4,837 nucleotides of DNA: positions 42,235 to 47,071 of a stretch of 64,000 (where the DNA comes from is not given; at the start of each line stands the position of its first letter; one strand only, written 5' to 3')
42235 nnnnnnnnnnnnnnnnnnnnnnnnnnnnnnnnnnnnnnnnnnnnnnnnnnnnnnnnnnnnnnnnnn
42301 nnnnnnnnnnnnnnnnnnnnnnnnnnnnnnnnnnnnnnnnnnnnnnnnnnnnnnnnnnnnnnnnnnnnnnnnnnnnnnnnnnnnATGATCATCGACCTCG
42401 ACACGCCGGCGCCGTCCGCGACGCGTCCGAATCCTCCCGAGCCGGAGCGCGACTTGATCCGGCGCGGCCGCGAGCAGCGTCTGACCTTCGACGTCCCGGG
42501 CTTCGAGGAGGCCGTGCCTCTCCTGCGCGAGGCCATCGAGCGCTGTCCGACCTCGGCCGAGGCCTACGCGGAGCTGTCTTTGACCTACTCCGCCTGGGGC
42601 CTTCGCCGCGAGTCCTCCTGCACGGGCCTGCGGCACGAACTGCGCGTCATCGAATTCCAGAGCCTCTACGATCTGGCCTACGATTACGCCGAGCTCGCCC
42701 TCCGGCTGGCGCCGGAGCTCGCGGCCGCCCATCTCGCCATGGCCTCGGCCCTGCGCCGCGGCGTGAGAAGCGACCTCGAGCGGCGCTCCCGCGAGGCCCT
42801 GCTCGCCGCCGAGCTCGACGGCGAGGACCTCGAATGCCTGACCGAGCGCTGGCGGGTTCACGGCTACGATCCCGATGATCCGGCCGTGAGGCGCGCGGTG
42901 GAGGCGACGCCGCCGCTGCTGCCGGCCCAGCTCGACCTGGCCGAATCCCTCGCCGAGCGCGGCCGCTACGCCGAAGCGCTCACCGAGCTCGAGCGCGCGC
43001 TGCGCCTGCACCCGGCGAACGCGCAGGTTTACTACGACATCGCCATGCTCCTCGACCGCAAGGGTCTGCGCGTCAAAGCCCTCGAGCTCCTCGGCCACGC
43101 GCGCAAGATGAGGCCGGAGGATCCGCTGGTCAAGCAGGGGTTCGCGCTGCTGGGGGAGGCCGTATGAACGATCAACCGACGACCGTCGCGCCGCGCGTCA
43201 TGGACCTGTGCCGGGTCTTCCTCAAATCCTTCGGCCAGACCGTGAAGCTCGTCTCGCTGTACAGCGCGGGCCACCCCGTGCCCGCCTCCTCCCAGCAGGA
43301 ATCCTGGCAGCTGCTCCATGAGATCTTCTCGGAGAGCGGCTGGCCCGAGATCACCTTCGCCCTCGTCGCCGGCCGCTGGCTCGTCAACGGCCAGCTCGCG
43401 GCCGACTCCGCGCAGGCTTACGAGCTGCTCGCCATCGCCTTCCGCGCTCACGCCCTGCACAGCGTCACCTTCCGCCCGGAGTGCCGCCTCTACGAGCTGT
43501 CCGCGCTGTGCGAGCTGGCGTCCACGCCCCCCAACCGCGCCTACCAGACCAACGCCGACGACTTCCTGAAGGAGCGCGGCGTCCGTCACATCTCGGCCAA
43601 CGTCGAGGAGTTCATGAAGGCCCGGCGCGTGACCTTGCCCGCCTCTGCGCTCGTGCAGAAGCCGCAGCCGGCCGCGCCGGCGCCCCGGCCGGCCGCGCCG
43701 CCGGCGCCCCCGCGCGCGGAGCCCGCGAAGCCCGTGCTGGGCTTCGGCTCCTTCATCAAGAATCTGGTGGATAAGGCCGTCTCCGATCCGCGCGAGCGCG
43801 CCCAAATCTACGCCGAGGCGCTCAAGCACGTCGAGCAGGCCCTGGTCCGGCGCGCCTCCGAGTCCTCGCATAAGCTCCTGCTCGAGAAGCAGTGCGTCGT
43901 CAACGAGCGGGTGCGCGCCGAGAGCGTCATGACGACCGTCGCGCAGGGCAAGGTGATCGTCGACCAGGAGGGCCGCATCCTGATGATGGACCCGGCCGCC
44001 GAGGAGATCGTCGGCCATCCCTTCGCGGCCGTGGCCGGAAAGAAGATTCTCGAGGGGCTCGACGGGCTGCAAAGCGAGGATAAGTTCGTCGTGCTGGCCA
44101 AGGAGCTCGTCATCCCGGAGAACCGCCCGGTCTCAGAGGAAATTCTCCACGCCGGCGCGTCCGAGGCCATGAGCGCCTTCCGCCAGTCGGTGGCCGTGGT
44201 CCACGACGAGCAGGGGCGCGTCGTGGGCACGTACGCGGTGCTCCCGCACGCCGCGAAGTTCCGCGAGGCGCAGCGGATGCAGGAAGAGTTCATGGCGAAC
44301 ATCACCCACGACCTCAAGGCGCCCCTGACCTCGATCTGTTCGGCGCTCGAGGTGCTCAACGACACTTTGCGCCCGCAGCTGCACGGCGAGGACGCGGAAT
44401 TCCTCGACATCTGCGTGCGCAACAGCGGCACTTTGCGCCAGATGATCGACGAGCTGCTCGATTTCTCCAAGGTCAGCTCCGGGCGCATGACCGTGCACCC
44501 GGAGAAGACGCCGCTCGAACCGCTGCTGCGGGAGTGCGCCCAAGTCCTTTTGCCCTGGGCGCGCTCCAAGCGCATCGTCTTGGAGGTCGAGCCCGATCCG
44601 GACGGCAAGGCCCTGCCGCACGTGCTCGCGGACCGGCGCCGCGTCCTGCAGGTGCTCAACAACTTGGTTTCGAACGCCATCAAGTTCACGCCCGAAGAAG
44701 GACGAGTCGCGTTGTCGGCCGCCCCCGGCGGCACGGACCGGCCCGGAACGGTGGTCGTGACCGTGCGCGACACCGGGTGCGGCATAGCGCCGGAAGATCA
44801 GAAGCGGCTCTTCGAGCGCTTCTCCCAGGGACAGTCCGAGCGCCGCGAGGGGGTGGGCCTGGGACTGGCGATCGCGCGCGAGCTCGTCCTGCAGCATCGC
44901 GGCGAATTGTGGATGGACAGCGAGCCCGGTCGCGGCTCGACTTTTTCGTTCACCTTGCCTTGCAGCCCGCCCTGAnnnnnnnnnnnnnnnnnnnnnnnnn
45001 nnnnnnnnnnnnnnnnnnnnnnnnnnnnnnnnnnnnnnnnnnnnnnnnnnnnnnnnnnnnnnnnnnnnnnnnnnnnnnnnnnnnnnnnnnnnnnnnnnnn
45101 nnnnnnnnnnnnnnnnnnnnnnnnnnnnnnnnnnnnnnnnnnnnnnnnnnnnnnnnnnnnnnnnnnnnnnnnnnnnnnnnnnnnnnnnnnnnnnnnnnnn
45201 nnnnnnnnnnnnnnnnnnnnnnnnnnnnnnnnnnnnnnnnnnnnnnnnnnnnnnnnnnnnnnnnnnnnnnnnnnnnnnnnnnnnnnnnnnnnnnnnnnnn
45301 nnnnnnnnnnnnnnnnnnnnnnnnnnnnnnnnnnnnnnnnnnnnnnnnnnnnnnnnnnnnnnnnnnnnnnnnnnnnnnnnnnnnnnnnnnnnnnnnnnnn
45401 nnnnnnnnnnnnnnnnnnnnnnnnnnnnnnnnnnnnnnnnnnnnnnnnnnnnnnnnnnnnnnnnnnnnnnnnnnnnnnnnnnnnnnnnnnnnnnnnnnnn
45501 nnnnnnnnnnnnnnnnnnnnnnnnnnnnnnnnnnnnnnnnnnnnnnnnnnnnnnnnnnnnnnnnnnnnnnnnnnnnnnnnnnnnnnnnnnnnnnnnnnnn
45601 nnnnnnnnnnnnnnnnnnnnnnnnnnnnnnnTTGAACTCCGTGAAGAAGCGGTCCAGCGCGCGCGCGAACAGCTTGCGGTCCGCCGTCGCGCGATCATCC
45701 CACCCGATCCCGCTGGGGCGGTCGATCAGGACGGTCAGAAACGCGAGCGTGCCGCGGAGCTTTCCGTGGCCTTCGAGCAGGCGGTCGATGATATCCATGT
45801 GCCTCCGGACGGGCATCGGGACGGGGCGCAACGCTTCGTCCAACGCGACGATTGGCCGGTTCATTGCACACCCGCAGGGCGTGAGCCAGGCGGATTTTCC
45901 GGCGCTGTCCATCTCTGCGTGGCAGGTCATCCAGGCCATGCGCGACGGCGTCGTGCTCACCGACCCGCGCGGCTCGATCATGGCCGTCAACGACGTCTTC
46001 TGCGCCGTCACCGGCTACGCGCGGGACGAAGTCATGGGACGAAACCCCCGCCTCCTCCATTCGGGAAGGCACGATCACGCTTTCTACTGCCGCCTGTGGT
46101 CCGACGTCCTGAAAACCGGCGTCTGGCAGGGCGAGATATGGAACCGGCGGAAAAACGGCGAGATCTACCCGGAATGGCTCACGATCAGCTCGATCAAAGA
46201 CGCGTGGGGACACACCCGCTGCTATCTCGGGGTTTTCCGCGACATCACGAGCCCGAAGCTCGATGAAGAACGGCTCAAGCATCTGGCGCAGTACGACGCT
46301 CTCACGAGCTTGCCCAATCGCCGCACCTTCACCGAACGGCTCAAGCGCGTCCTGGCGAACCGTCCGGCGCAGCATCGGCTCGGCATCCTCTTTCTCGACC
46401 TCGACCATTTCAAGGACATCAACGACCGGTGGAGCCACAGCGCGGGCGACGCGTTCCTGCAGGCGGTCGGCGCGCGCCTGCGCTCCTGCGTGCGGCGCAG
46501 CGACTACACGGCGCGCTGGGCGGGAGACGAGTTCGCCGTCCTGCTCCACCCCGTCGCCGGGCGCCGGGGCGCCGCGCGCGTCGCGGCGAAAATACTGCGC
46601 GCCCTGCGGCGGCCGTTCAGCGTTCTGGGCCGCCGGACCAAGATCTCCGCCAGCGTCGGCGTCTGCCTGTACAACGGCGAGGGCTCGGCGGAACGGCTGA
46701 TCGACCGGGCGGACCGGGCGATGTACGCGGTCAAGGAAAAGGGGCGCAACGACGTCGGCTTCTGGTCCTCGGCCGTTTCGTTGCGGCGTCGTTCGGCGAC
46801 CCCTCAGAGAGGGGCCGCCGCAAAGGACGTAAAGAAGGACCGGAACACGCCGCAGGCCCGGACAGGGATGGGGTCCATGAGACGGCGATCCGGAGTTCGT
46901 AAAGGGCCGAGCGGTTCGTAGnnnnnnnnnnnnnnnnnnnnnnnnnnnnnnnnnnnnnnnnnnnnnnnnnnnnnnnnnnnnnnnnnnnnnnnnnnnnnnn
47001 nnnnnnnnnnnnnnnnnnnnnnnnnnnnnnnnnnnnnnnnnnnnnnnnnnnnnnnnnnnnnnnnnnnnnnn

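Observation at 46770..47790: Three paralogous structured 5' leaders (promoter, conserved GC-rich fold, intrinsic terminator): candidate new riboswitch or attenuator family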

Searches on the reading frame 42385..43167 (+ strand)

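Call 86: search_protein_families(library=pfam, proteins=[window:42385-43167:+])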
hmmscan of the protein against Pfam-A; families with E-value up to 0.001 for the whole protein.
window:42385-43167:+ (260 aa): 11 families
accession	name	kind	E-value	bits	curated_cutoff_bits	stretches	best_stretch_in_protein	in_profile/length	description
PF13414.12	TPR_11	-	3.4e-12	46.3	26.8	1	189-222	4-37/42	TPR repeat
PF13431.12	TPR_17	-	9.1e-12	44.7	24.4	0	46-72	1-27/34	Tetratricopeptide repeat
PF13428.12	TPR_14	-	5.8e-10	39.3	23.5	1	181-220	3-42/44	Tetratricopeptide repeat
PF14559.12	TPR_19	-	1.1e-08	35.7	25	1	189-251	1-63/68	Tetratricopeptide repeat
PF07719.23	TPR_2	-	4.3e-08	33.1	27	1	183-212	5-34/34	Tetratricopeptide repeat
PF13432.12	TPR_16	-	1.5e-06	28.9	32.7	1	183-239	1-57/65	Tetratricopeptide repeat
PF00515.34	TPR_1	-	1.6e-06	28.1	27.8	0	184-211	6-33/34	Tetratricopeptide repeat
PF13424.12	TPR_12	-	4.2e-06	27.3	30.1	1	181-244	5-76/77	Tetratricopeptide repeat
PF14561.12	TPR_20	-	1.1e-05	26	25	0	163-211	6-54/90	Tetratricopeptide repeat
PF13181.12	TPR_8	-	2.5e-05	24.5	25.7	0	181-211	3-33/34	Tetratricopeptide repeat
PF07721.20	TPR_4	-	0.00062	20.6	27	1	181-204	3-26/26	Tetratricopeptide repeat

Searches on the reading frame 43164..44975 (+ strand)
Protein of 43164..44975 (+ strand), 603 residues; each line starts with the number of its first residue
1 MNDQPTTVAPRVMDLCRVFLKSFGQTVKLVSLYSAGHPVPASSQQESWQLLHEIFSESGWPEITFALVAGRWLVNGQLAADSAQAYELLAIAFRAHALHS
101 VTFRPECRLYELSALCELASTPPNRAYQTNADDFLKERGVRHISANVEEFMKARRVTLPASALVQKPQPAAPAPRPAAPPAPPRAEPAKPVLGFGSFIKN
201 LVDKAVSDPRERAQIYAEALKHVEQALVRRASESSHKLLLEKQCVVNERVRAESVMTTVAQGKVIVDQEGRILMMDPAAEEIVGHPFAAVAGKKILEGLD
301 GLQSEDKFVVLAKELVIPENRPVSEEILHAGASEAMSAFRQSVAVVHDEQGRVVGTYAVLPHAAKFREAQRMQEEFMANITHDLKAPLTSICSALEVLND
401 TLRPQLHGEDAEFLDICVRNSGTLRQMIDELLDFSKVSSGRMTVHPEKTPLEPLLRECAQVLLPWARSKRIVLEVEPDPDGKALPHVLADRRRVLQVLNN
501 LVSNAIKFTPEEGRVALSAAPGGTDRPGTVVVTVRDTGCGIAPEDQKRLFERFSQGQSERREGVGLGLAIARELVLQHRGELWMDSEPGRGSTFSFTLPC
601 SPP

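Call 13: search_protein_families(library=pfam, proteins=[window:43164-44975:+])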
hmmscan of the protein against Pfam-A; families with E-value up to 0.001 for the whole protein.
window:43164-44975:+ (603 aa): 2 families
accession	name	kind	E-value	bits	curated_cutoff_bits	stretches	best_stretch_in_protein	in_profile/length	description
PF02518.31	HATPase_c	-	4.5e-32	111.2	26.4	1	490-600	2-109/111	Histidine kinase-, DNA gyrase B-, and HSP90-like ATPase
PF00512.31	HisKA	-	2.8e-14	53.4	26.9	1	373-440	2-66/66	His Kinase A (phospho-acceptor) domain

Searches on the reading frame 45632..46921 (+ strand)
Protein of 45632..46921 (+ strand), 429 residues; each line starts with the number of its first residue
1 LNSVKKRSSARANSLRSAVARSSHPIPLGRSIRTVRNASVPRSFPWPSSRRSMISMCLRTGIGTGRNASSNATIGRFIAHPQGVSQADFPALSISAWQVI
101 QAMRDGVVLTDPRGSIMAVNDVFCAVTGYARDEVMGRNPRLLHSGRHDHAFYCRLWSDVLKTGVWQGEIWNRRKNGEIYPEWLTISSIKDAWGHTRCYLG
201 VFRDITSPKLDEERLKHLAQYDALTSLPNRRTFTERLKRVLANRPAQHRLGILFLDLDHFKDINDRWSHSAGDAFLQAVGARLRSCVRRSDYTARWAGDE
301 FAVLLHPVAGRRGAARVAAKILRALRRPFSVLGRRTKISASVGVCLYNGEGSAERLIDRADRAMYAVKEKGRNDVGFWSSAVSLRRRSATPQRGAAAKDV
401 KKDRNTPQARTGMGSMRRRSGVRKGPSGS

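Call 13: search_protein_families(library=pfam, proteins=[window:45632-46921:+])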
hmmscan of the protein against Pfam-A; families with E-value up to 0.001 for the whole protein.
window:45632-46921:+ (429 aa): 6 families
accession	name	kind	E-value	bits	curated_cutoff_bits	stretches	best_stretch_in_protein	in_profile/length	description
PF00990.26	GGDEF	-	4.9e-47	160.1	23.8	1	219-373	1-160/161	Diguanylate cyclase, GGDEF domain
PF13426.13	PAS_9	-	5.9e-17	62.3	27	1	105-206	2-102/103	PAS domain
PF00989.32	PAS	-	2.1e-13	50.7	22.6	1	99-205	6-113/113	PAS fold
PF08448.16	PAS_4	-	5.5e-08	33.5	23.1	1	103-207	4-107/110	PAS fold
PF13188.13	PAS_8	-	1.7e-05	25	21.8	1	98-141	5-49/65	PAS domain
PF08447.18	PAS_3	-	8e-05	23.3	25.6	1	117-201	2-88/89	PAS fold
